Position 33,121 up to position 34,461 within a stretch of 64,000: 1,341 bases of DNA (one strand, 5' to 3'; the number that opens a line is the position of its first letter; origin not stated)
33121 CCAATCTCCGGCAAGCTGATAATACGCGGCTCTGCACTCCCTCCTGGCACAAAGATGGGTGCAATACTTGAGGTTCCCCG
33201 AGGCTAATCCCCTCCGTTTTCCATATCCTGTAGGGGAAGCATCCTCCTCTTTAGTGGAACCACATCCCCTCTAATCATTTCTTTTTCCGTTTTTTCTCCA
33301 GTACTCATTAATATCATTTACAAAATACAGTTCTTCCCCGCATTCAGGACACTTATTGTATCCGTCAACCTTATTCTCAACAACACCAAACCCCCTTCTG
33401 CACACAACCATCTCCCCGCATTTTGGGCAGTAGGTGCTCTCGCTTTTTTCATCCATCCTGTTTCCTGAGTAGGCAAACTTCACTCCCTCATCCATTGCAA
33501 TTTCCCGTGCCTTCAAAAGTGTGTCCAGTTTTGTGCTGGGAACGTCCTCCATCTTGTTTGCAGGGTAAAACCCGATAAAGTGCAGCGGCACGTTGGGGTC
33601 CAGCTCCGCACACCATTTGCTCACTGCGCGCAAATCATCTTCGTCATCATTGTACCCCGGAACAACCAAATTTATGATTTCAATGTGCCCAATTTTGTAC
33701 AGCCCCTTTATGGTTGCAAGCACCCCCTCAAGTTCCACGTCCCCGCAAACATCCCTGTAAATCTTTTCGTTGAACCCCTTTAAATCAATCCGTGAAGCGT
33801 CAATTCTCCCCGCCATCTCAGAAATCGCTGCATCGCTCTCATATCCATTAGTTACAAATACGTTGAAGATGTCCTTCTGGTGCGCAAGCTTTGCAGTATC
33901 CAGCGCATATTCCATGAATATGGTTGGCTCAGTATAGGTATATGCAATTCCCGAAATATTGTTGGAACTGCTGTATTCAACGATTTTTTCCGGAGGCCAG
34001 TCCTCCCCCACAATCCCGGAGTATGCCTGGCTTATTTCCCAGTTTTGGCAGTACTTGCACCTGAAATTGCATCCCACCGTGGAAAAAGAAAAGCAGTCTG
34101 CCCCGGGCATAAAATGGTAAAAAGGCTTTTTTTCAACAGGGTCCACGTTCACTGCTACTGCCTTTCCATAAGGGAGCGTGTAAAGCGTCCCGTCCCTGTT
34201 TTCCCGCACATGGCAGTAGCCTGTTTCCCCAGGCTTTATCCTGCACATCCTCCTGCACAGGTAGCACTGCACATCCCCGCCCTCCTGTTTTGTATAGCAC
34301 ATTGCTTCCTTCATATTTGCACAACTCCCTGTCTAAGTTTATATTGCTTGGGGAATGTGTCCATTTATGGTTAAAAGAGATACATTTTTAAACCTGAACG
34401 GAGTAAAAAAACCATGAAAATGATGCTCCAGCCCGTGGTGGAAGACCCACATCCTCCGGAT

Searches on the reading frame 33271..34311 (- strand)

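Call 47: search_protein_families(library=pfam, proteins=[window:33271-34311:-], max_evalue=0.01)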
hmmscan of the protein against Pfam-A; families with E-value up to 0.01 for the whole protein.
window:33271-34311:- (346 aa): 3 families
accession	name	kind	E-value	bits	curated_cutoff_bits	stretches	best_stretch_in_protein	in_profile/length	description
PF04055.27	Radical_SAM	-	1.6e-17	64.6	29.5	1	77-225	3-160/166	Radical SAM superfamily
PF13353.11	Fer4_12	-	0.00011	22.9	22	1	70-164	5-99/137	4Fe-4S single cluster domain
PF08271.17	Zn_Ribbon_TF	-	0.0089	16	29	0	287-302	14-29/43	TFIIB zinc-binding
